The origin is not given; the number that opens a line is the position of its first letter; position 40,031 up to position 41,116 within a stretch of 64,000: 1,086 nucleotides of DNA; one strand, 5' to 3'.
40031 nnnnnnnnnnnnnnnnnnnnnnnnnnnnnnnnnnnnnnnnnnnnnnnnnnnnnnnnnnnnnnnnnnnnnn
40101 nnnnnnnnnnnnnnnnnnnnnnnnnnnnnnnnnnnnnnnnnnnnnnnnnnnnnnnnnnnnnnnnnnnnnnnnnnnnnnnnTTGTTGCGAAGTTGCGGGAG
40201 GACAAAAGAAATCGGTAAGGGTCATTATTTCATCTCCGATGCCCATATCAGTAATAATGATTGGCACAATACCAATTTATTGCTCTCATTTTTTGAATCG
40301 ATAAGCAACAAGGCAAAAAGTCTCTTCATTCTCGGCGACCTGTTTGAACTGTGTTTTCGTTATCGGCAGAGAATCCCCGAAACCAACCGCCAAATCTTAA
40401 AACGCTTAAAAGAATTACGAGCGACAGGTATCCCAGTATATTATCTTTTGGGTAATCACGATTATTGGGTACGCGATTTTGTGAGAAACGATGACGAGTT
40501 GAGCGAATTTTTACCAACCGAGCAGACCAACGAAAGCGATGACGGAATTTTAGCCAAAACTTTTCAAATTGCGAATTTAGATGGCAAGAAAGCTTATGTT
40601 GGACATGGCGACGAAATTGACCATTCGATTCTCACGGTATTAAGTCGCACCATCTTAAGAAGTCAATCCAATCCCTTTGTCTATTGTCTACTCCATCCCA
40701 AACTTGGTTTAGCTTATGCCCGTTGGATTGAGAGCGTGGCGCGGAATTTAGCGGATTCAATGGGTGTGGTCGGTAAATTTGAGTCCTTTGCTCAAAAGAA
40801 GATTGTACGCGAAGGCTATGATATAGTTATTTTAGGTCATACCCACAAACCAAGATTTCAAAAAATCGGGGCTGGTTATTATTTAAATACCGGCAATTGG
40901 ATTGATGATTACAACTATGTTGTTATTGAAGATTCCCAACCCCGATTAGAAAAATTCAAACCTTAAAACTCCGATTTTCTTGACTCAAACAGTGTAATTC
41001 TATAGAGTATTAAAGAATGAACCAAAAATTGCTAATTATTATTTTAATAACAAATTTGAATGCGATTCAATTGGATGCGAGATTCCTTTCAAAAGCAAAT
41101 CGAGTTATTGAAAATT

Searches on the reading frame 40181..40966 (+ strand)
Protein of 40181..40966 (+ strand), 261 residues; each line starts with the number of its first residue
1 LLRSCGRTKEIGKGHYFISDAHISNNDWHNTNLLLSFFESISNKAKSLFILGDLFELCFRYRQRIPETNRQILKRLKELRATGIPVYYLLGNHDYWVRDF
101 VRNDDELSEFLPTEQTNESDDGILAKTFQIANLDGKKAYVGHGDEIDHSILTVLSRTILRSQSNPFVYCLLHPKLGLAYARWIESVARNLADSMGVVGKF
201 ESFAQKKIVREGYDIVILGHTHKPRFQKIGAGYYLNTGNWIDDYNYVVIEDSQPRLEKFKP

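Call 24: search_protein_families(library=pfam, proteins=[window:40181-40966:+], max_evalue=0.0001)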
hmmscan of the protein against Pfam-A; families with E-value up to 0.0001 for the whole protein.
window:40181-40966:+ (261 aa): 2 families
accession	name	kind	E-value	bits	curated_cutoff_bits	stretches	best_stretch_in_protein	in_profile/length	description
PF00149.33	Metallophos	-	4.3e-12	47.3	21.5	1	17-224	5-191/191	Calcineurin-like phosphoesterase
PF12850.12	Metallophos_2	-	3.5e-11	43.8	27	1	17-154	5-100/154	Calcineurin-like phosphoesterase superfamily domain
